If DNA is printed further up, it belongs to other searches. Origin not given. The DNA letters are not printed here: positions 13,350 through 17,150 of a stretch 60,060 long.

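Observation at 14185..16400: Processive GT2 (cellulose/chitin/hyaluronan-synthase-type) signature with its own TM bundle inside the downstream giant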

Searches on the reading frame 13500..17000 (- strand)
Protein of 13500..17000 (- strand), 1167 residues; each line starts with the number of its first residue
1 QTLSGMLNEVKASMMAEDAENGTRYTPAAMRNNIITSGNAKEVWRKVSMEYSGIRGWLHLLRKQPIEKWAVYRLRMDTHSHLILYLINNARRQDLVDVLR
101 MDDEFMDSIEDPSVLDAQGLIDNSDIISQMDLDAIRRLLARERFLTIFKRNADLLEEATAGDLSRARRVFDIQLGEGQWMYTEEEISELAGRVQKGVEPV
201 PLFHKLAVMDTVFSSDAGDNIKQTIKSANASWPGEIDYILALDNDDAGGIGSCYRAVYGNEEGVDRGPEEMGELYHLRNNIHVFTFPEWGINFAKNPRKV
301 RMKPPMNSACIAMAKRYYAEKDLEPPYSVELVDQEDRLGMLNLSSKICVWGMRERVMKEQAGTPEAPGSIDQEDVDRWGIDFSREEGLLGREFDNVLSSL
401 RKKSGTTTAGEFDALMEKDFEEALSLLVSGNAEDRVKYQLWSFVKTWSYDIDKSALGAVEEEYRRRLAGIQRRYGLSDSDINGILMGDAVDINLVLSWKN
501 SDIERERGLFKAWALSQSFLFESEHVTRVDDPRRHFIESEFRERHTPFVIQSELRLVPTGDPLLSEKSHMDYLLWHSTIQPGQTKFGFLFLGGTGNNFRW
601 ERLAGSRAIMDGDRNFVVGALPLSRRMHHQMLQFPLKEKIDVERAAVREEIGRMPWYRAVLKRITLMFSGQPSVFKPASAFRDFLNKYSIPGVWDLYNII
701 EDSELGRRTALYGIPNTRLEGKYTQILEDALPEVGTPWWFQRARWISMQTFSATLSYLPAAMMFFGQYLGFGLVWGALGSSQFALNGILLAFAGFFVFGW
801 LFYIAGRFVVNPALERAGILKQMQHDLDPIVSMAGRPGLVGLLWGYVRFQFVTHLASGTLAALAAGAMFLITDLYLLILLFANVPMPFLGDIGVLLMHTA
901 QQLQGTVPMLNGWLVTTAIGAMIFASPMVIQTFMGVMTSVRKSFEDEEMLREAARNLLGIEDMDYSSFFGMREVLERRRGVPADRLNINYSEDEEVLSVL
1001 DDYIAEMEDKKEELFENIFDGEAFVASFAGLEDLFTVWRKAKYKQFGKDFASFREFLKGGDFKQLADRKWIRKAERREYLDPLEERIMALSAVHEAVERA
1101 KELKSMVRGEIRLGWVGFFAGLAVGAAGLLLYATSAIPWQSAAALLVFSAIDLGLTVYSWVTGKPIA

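Call 4: search_protein_families(library=pfam, proteins=[window:13500-17000:-], max_evalue=1)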
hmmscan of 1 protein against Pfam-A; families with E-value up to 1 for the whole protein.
window:13500-17000:- (1167 aa): 1 family
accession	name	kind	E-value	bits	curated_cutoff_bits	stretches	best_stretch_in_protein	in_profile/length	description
PF07536.20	HWE_HK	-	0.2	12.9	22.8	1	1073-1101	24-52/83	HWE histidine kinase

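Call 5: search_protein_families(library=ncbifam, proteins=[window:13500-17000:-], max_evalue=1)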
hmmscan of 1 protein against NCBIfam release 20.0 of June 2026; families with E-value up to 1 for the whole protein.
window:13500-17000:- (1167 aa): 0 families
